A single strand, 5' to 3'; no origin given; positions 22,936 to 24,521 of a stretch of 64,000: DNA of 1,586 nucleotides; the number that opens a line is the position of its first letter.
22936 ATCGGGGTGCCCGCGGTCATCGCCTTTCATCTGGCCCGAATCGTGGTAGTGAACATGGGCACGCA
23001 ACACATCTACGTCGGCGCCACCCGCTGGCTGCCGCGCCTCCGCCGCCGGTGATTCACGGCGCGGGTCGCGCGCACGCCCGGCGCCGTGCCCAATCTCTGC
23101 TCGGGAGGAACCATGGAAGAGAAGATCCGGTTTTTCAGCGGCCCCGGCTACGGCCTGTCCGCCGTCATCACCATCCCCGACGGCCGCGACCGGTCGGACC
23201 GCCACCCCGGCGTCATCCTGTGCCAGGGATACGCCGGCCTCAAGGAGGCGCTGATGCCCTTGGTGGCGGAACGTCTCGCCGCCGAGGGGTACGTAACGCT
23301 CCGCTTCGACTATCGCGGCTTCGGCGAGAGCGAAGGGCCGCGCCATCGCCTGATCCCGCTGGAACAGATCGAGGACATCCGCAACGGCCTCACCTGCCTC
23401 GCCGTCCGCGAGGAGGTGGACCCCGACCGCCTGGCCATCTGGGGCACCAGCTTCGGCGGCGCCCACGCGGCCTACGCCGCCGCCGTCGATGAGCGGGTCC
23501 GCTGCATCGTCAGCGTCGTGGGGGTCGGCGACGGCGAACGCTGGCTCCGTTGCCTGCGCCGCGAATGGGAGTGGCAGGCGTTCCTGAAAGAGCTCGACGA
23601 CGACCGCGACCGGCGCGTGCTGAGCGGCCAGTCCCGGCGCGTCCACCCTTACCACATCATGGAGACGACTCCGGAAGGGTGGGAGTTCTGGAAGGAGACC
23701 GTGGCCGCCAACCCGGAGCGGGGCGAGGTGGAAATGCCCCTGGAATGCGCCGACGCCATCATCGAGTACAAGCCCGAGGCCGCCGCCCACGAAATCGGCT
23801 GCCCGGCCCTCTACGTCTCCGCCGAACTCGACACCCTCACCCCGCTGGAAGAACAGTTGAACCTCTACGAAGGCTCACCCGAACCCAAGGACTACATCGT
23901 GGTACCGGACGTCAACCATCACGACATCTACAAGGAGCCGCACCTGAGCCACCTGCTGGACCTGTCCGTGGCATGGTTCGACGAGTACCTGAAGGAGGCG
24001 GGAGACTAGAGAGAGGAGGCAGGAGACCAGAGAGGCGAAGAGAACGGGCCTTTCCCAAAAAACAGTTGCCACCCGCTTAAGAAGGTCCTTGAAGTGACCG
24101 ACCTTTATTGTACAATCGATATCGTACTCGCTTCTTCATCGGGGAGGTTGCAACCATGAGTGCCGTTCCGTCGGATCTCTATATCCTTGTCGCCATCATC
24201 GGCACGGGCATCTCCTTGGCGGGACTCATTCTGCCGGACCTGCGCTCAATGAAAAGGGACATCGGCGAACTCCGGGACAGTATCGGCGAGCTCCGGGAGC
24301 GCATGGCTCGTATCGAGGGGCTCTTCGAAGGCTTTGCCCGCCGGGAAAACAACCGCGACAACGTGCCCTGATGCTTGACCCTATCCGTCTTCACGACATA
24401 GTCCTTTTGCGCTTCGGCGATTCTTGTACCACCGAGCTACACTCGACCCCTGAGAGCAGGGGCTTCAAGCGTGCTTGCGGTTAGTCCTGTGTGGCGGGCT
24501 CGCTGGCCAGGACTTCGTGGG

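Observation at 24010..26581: AAA-ATPase/PD-(D/E)xK (PF09820+DUF1703-like) gene stop/start-overlapped with the xanthine-dehydrogenase-like gene and followed by a coupled 107-aa unknown protein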

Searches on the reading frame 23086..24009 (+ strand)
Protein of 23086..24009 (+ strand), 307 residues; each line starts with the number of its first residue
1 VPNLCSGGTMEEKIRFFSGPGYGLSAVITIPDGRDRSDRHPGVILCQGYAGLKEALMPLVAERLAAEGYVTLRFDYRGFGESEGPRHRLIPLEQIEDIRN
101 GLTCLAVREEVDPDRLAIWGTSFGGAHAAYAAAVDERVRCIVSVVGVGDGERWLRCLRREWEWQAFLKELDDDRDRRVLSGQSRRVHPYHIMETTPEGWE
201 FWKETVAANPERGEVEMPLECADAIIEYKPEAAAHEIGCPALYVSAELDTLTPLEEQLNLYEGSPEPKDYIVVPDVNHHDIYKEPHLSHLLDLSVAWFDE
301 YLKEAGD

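Call 4: search_protein_families(library=pfam, proteins=[window:23086-24009:+], max_evalue=0.1)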
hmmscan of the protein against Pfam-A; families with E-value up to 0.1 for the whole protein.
window:23086-24009:+ (307 aa): 12 families
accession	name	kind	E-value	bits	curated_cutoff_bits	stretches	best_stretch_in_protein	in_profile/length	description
PF00561.26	Abhydrolase_1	-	3.6e-18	66.6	25.8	1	43-285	3-245/245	alpha/beta hydrolase fold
PF12146.15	Hydrolase_4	-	1e-12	48.4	27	1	43-140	7-103/239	Serine aminopeptidase, S33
PF02129.25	Peptidase_S15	-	2.4e-12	47.6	23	1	23-278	4-260/262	X-Pro dipeptidyl-peptidase (S15 family)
PF12697.13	Abhydrolase_6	-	2.5e-12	48.4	26.3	1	59-282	20-207/217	Alpha/beta hydrolase family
PF00326.27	Peptidase_S9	-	2.6e-11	43.9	22.6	1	63-154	9-105/213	Prolyl oligopeptidase family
PF12740.14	PETase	-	4e-08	33.4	28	1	35-144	49-155/263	PET hydrolase-like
PF01738.24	DLH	-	2.4e-07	31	21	1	27-144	4-127/217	Dienelactone hydrolase family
PF05448.18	AXE1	-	9.4e-06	25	21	1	104-145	166-207/321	Acetyl xylan esterase (AXE1)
PF20434.5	BD-FAE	-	0.0016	18.4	26.8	1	56-134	35-109/215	BD-FAE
PF03403.19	PAF-AH_p_II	-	0.0081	15.2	20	1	101-142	208-249/372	Platelet-activating factor acetylhydrolase, isoform II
PF20408.4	Abhydrolase_11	-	0.042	14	27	1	50-140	13-101/193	Alpha/beta hydrolase domain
PF22244.2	GCE_fung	-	0.056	13.7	27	0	108-155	99-146/231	Glucuronyl esterase, fungi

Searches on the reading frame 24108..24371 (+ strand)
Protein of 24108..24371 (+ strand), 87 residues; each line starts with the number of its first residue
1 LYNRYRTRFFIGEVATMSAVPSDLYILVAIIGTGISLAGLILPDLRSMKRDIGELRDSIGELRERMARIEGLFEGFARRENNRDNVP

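Call 4: search_protein_families(library=pfam, proteins=[window:24108-24371:+], max_evalue=0.1)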
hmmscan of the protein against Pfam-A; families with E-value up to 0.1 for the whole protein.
window:24108-24371:+ (87 aa): 0 families

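Call 5: search_protein_families(library=ncbifam, proteins=[window:24108-24371:+], max_evalue=0.1)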
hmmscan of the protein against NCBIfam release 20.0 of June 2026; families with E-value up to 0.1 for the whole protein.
window:24108-24371:+ (87 aa): 0 families

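Call 6: search_protein_families(library=padloc, proteins=[window:24108-24371:+], max_evalue=0.1)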
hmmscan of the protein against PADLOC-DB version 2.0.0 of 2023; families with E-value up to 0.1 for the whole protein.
window:24108-24371:+ (87 aa): 0 families

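Call 7: search_protein_families(library=phrogs, proteins=[window:24108-24371:+], max_evalue=0.1)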
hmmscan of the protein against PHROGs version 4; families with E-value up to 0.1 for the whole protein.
window:24108-24371:+ (87 aa): 0 families

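Call 50: find_homologous_proteins(query=window:24156-24371:+, max_evalue=0.01)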
Query window:24156-24371:+ (71 aa): 367 proteins with E <= 0.01 among 424 candidates; the best 120 are listed.
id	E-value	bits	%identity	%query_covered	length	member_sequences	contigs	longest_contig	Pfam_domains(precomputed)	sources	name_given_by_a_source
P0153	9.4e-37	141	97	100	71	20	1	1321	-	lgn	-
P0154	1.0e-34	135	97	100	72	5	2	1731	-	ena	-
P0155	3.2e-32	127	89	100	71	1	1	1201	-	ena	-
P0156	7.2e-32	126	89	100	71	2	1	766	-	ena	-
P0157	5.4e-30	120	85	100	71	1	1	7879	-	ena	-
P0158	2.0e-27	112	75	100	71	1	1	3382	-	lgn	-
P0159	5.1e-27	110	73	100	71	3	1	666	-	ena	-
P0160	7.1e-27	110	76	99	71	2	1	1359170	-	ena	-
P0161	9.5e-27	110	73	100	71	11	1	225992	-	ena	-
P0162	9.6e-27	110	70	100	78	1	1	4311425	-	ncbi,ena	-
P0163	1.1e-26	109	73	100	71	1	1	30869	-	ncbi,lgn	-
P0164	1.9e-26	109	72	100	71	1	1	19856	-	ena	-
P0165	9.5e-26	106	73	99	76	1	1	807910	-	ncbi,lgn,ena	-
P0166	1.4e-25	106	74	99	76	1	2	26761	-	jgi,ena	-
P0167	2.3e-25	105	82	100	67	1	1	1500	-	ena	-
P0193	1.9e-15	74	69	87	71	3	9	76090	-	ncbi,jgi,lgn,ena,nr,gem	ncbi:MAG: hypothetical protein OXF11_10810 [Deltaproteobacteria bacterium]|nr:hypothetical protein [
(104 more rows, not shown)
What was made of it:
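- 24156..24371 (+): Real small gene: a 71-aa protein with one TM helix and a conserved C-terminal motif, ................. The function of the family is unknown. There are 367 homologues of 60-92 aa (call 50).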

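Call 52: find_encoding_contigs(protein=P0161, flank=7000, max_places=4)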
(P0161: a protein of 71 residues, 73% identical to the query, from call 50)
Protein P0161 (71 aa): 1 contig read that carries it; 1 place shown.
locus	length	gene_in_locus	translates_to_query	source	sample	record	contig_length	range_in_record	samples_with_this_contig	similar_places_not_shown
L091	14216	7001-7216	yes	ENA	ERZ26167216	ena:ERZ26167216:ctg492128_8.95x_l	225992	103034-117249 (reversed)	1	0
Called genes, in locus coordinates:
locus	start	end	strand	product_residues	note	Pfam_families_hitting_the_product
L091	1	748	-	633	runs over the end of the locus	PF16177:ACAS_N, PF00501:AMP-binding, PF13193:AMP-binding_C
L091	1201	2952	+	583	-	PF00890:FAD_binding_2, PF01262:AlaDh_PNT_C (faint), PF01266:DAO (faint), PF03486:HI0933_like (weak), PF07992:Pyr_redox_2 (faint), PF12831:FAD_oxidored (weak), PF02910:Succ_DH_flav_C (weak)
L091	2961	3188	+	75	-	PF12797:Fer4_2 (faint), PF00037:Fer4 (faint), PF12837:Fer4_6 (faint), PF13237:Fer4_10 (weak), PF14697:Fer4_21, PF12838:Fer4_7, PF13187:Fer4_9, PF13484:Fer4_16 (faint)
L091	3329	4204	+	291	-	PF00892:EamA, PF03151:TPT (faint), PF00892:EamA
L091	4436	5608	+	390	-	PF07075:NamZ_N, PF20732:NamZ_C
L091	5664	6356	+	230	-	PF00106:adh_short, PF13561:adh_short_C2, PF23441:SDR (weak)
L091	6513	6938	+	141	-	PF14341:PilX_N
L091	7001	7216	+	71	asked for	-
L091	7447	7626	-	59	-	-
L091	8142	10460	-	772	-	PF01315:Ald_Xan_dh_C, PF02738:MoCoBD_1, PF20256:MoCoBD_2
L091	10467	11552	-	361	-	PF25852:DUF6242_C (faint), PF15899:BNR_6 (faint), PF02012:BNR (faint), PF15902:Sortilin-Vps10 (faint)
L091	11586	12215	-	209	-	PF00857:Isochorismatase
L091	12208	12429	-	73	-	-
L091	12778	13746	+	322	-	PF00701:DHDPS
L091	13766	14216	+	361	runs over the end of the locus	PF02423:OCD_Mu_crystall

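Call 53: find_encoding_contigs(protein=P0154, flank=3000, max_places=3)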
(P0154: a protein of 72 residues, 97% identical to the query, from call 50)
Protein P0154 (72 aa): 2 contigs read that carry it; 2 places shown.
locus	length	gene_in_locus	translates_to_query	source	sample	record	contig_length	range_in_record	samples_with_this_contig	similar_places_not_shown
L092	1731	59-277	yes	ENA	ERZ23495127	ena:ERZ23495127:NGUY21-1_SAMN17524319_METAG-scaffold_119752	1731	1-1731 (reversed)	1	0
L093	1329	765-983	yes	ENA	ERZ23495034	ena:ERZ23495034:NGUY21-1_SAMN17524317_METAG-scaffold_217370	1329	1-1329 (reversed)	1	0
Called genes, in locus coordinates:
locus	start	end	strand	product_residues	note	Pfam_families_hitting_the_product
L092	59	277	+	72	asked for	-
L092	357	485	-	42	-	-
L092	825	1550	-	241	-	-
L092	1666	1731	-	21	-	?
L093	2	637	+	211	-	?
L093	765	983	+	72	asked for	-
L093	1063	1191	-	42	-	-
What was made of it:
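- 24156..24371 (+): It is present next to the alpha/beta-hydrolase gene in L093 and next to XDH in L091 (calls 52, 53).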

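Call 54: find_encoding_contigs(protein=P0193, flank=4000, max_places=8)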
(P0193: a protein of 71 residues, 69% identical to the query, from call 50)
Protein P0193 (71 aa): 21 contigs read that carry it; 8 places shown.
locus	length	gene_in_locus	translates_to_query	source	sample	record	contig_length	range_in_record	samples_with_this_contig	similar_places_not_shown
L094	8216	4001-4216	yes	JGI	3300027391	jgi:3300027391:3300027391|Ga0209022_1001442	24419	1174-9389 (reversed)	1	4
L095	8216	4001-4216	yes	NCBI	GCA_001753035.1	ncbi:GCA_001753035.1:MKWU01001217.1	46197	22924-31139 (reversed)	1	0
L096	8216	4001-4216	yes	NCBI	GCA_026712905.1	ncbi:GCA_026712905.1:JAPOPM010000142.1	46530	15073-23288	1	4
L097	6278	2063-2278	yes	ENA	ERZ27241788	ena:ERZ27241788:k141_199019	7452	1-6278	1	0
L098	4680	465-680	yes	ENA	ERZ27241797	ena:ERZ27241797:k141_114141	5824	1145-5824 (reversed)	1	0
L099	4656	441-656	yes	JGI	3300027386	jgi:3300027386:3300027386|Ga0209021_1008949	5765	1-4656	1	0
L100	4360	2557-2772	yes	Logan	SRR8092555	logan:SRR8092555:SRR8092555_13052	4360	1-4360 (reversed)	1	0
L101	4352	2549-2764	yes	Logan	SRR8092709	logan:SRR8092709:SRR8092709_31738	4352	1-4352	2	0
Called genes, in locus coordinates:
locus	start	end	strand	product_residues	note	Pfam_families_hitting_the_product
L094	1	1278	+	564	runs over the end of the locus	PF10592:AIPR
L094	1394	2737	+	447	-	PF00009:GTP_EFTU (weak), PF00071:Ras (faint), PF01926:MMR_HSR1, PF02421:FeoB_N, PF00009:GTP_EFTU, PF02421:FeoB_N, PF01926:MMR_HSR1, PF14714:KH_dom-like, +6 more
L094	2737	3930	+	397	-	PF02481:DNA_processg_A, PF17782:WHD_DprA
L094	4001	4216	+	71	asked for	-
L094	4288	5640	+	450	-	PF01134:GIDA, PF01266:DAO (weak), PF13450:NAD_binding_8 (weak)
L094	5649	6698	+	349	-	PF00005:ABC_tran, PF13304:AAA_21 (faint), PF08402:TOBE_2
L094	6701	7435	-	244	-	PF00702:Hydrolase, PF13419:HAD_2 (faint)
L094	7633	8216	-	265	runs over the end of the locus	PF00106:adh_short, PF08659:KR, PF13561:adh_short_C2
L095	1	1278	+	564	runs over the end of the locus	PF10592:AIPR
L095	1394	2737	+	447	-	PF00009:GTP_EFTU (weak), PF00071:Ras (faint), PF01926:MMR_HSR1, PF02421:FeoB_N, PF00009:GTP_EFTU, PF02421:FeoB_N, PF01926:MMR_HSR1, PF14714:KH_dom-like, +6 more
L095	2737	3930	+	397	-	PF02481:DNA_processg_A, PF17782:WHD_DprA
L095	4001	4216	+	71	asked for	-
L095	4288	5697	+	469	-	PF01134:GIDA, PF01266:DAO (weak), PF13450:NAD_binding_8 (weak)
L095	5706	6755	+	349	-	PF00005:ABC_tran, PF13304:AAA_21 (faint), PF08402:TOBE_2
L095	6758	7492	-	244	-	PF00702:Hydrolase, PF13419:HAD_2 (faint)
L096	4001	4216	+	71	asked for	-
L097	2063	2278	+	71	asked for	-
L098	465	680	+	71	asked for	-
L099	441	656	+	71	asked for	-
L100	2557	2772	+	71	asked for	-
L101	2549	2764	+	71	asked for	-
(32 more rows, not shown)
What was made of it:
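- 24156..24371 (+): Paralogues sit in core contexts (call 54).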
